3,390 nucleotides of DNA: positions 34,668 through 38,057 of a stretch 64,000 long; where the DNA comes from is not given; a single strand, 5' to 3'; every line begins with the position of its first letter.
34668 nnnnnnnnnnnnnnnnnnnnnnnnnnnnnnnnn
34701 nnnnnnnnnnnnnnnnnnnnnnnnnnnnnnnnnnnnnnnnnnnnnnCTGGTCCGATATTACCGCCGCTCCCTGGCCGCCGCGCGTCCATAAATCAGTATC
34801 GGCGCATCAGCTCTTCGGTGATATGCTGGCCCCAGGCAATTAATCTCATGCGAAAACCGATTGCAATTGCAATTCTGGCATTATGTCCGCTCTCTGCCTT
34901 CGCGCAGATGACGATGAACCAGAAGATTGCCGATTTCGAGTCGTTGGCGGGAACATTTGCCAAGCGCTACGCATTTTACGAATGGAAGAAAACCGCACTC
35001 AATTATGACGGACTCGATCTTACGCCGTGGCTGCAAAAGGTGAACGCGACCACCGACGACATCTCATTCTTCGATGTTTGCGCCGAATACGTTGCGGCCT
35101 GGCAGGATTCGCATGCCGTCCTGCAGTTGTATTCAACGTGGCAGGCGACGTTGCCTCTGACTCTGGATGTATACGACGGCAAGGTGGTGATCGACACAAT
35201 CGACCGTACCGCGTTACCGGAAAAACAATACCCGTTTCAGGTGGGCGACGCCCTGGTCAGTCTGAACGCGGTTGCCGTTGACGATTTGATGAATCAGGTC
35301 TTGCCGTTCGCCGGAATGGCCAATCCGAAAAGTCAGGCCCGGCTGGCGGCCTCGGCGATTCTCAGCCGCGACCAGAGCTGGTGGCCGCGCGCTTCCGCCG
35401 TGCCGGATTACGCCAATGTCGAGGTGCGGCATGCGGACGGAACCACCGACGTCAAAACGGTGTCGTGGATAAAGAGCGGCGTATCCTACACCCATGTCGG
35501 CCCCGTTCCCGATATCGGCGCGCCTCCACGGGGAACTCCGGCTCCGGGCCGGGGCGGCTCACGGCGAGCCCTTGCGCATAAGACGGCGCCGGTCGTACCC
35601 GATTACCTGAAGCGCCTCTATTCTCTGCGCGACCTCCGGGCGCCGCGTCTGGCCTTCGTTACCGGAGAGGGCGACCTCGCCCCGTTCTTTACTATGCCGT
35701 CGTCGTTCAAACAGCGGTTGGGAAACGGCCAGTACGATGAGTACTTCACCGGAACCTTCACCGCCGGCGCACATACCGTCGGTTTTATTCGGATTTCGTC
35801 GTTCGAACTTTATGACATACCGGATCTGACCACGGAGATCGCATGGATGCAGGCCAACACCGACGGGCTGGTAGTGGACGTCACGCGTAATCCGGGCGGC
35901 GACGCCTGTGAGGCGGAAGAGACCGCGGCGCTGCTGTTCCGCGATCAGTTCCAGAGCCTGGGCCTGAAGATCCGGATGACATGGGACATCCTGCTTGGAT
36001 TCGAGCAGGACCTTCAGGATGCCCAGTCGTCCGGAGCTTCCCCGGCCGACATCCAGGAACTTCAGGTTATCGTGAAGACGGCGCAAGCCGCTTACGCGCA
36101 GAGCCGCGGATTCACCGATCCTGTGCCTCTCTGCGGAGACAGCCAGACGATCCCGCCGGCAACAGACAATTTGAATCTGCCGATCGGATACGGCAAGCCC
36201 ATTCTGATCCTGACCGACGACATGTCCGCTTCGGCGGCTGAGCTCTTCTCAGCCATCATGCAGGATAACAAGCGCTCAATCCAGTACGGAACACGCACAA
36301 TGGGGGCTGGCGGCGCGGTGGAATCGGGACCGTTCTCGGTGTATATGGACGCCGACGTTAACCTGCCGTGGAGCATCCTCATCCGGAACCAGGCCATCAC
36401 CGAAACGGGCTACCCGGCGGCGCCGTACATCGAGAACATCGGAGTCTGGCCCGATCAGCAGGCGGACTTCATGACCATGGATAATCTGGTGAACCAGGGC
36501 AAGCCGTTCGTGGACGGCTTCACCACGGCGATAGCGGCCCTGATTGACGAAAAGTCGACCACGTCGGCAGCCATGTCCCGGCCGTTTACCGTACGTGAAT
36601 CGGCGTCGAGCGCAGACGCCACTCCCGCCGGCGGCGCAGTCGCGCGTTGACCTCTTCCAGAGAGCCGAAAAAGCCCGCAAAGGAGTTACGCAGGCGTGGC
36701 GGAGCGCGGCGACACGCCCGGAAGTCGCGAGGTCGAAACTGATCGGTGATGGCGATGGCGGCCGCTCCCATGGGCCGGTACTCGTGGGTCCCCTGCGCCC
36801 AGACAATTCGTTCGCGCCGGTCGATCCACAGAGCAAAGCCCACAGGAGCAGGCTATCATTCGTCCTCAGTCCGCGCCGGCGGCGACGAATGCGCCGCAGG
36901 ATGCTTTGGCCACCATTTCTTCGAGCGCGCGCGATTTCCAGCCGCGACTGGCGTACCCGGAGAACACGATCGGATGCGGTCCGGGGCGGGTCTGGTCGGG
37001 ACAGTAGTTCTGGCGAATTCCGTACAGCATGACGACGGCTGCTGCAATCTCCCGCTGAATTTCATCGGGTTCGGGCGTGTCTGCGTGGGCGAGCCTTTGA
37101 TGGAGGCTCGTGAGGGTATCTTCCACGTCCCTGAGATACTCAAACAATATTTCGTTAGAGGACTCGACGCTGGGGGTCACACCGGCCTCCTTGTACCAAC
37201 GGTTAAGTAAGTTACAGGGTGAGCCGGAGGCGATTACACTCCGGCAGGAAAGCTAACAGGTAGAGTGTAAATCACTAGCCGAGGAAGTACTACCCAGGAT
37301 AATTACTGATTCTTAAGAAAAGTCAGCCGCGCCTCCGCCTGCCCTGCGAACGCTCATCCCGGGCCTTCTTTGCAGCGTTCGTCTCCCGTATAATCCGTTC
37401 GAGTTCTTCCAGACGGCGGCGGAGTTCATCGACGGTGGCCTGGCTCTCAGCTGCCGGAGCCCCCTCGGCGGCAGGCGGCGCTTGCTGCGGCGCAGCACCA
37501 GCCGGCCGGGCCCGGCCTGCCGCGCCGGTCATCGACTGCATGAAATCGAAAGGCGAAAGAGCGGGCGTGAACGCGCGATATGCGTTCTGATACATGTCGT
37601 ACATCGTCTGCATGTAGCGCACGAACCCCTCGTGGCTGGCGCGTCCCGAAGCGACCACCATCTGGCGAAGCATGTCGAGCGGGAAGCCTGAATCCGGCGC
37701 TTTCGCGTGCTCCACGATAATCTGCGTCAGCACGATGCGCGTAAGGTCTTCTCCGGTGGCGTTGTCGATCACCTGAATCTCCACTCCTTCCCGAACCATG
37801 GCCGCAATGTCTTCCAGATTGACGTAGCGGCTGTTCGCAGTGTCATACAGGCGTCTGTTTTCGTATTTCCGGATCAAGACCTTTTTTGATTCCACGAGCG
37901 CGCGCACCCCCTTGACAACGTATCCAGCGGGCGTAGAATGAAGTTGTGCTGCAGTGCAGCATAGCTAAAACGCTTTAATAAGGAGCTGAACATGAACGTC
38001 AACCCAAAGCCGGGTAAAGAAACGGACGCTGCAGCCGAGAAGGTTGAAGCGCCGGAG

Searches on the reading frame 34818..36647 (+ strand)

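Call 70: search_protein_families(library=pfam, proteins=[window:34818-36647:+], max_evalue=0.0001)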
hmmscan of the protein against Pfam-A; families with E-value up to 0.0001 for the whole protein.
window:34818-36647:+ (610 aa): 1 family
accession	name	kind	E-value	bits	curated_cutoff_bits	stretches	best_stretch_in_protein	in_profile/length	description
PF03572.23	Peptidase_S41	-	2.8e-18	66.5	24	1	321-506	2-133/165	Peptidase family S41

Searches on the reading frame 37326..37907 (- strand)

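Call 70: search_protein_families(library=pfam, proteins=[window:37326-37907:-], max_evalue=0.0001)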
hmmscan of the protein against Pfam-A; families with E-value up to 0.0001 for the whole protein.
window:37326-37907:- (194 aa): 1 family
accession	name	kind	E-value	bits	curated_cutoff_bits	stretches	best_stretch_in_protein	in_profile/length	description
PF07879.16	PHB_acc_N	-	3.4e-28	97.9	25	1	11-69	1-59/61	PHB/PHA accumulation regulator DNA-binding domain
